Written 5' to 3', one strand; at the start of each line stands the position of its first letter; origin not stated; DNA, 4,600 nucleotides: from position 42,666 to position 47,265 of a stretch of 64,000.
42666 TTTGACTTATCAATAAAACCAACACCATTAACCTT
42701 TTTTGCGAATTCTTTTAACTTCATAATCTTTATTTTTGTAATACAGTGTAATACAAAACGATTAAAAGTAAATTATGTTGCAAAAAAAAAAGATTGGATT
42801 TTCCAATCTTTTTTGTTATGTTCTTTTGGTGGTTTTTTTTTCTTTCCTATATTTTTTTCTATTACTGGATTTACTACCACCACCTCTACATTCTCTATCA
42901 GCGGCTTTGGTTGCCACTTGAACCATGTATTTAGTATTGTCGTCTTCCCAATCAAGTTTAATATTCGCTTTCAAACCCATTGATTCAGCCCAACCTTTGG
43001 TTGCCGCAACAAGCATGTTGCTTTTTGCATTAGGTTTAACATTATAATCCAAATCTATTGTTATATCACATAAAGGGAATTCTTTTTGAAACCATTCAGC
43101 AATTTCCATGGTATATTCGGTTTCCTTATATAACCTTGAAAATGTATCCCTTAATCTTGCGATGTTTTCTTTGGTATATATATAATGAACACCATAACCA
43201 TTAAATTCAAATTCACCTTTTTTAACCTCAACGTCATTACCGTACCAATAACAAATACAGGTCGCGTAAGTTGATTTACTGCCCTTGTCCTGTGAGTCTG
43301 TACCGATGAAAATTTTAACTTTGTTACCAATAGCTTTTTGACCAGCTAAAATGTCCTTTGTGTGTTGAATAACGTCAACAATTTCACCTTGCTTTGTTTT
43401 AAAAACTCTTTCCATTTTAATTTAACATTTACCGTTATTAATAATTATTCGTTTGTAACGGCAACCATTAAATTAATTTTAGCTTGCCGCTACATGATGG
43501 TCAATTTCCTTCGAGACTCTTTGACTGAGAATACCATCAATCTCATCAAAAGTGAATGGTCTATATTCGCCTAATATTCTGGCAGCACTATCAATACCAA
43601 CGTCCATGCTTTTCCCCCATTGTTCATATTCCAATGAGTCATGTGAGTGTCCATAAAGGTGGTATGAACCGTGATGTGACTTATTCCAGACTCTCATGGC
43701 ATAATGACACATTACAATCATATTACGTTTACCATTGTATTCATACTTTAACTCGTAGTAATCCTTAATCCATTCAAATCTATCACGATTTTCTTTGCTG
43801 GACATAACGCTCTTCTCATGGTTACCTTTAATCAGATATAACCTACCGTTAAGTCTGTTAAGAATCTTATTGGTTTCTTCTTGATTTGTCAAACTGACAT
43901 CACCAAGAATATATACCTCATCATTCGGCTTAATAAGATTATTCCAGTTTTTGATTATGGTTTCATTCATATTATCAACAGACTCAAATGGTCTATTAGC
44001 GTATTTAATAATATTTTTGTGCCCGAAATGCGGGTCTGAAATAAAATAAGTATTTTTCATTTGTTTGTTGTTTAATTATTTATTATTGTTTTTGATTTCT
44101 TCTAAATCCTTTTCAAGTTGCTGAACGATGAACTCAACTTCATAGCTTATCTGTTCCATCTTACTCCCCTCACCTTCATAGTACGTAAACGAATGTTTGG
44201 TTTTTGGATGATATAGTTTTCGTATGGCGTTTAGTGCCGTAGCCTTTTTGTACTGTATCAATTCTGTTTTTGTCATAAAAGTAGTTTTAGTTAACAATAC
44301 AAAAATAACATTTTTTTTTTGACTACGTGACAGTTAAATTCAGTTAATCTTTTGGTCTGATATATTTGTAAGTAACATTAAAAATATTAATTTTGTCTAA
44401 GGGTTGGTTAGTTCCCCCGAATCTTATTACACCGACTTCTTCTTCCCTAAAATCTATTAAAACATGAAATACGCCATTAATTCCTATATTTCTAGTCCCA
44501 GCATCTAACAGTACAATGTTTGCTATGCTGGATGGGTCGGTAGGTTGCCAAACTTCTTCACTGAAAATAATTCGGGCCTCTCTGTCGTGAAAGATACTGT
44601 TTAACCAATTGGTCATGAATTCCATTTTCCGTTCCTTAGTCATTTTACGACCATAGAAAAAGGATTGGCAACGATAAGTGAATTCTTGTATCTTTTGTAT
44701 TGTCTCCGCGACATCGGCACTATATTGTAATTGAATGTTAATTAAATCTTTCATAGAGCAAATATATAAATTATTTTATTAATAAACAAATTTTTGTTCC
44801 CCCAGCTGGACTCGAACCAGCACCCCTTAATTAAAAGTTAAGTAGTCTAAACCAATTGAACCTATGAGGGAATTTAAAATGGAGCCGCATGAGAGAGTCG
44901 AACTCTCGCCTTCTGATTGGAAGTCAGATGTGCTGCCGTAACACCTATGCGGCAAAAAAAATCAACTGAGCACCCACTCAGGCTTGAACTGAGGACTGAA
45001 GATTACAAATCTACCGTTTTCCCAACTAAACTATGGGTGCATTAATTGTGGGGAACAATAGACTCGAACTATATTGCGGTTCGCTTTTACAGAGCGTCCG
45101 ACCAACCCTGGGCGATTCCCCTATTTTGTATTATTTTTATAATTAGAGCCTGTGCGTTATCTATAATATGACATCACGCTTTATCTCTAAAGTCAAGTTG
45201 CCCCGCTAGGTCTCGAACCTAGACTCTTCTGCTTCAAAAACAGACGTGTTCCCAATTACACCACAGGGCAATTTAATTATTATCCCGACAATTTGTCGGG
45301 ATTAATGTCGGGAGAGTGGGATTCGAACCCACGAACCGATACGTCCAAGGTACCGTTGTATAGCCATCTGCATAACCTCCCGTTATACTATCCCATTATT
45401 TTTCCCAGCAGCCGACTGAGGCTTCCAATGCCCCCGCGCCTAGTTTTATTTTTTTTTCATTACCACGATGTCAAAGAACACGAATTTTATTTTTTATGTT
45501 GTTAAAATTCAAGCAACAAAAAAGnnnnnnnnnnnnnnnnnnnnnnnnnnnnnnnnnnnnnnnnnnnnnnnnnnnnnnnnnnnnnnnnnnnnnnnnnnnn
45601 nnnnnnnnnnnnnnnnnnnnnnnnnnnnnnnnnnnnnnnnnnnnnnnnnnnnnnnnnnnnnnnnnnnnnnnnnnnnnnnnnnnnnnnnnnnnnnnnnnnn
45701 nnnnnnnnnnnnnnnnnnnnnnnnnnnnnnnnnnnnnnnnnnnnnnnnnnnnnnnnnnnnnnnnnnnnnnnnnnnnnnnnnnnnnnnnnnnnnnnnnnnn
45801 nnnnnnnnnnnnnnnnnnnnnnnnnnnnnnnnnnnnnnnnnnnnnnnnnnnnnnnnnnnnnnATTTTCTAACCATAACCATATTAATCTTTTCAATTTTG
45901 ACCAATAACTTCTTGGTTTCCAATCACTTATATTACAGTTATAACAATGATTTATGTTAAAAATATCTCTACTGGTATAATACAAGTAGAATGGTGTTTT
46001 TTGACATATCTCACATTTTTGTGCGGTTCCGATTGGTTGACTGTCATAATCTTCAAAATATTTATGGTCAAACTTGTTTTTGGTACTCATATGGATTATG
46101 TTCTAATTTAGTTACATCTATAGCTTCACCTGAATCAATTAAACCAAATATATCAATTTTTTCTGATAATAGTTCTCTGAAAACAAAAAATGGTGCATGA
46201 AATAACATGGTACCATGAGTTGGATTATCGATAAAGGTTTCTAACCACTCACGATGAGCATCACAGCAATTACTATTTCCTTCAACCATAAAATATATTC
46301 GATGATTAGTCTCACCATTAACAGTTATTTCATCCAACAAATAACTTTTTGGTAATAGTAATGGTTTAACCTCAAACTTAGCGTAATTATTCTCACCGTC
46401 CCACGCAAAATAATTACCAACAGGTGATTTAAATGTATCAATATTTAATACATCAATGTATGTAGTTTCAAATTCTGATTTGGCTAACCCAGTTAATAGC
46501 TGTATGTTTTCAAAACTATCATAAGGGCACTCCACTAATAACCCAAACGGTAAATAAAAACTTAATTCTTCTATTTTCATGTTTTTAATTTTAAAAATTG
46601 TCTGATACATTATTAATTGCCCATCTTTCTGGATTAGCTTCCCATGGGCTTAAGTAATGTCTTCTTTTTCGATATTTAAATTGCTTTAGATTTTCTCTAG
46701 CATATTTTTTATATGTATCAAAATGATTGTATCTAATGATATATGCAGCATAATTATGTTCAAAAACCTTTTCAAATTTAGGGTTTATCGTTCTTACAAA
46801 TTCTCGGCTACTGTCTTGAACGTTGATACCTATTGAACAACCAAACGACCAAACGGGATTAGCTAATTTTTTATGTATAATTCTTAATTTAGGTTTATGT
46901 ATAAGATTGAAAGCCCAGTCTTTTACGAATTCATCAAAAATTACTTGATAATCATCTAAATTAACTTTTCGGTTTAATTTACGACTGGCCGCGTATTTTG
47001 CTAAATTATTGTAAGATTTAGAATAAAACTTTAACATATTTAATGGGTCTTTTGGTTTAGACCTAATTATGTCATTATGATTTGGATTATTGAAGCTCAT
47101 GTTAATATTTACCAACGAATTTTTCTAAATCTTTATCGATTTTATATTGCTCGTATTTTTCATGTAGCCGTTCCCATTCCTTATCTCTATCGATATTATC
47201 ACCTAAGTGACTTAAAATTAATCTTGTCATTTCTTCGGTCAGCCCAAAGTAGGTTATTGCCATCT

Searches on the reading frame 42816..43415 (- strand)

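Call 14: search_protein_families(library=pfam, proteins=[window:42816-43415:-], max_evalue=0.01)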
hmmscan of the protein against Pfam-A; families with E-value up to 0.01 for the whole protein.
window:42816-43415:- (199 aa): 1 family
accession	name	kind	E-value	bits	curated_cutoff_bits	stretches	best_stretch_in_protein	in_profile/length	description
PF04308.18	RNaseH_like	-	1.4e-13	51.4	25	1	28-153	13-130/145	Ribonuclease H-like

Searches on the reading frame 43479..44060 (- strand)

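Call 14: search_protein_families(library=pfam, proteins=[window:43479-44060:-], max_evalue=0.01)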
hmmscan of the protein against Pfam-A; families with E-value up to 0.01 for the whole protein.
window:43479-44060:- (193 aa): 2 families
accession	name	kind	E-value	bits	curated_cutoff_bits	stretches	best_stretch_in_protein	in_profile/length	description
PF00149.33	Metallophos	-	3.1e-07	31.5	21.5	1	5-100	4-93/191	Calcineurin-like phosphoesterase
PF12850.12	Metallophos_2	-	1e-05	26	27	1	7-142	6-119/154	Calcineurin-like phosphoesterase superfamily domain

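Call 46: search_protein_families(library=ncbifam, proteins=[window:43479-44060:-], max_evalue=0.01)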
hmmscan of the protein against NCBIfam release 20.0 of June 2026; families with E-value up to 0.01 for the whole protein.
window:43479-44060:- (193 aa): 0 families

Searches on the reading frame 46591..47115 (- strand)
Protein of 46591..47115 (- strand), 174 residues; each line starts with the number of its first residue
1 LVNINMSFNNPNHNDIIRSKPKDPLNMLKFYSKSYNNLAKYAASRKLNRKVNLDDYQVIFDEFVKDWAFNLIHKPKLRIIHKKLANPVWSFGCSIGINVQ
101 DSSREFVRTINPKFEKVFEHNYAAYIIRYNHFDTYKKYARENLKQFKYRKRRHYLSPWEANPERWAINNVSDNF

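Call 14: search_protein_families(library=pfam, proteins=[window:46591-47115:-], max_evalue=0.01)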
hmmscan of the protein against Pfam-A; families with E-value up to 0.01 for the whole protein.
window:46591-47115:- (174 aa): 1 family
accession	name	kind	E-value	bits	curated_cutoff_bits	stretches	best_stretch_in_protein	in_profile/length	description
PF04230.19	PS_pyruv_trans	-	0.0029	18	25.3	1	16-117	24-126/280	Polysaccharide pyruvyl transferase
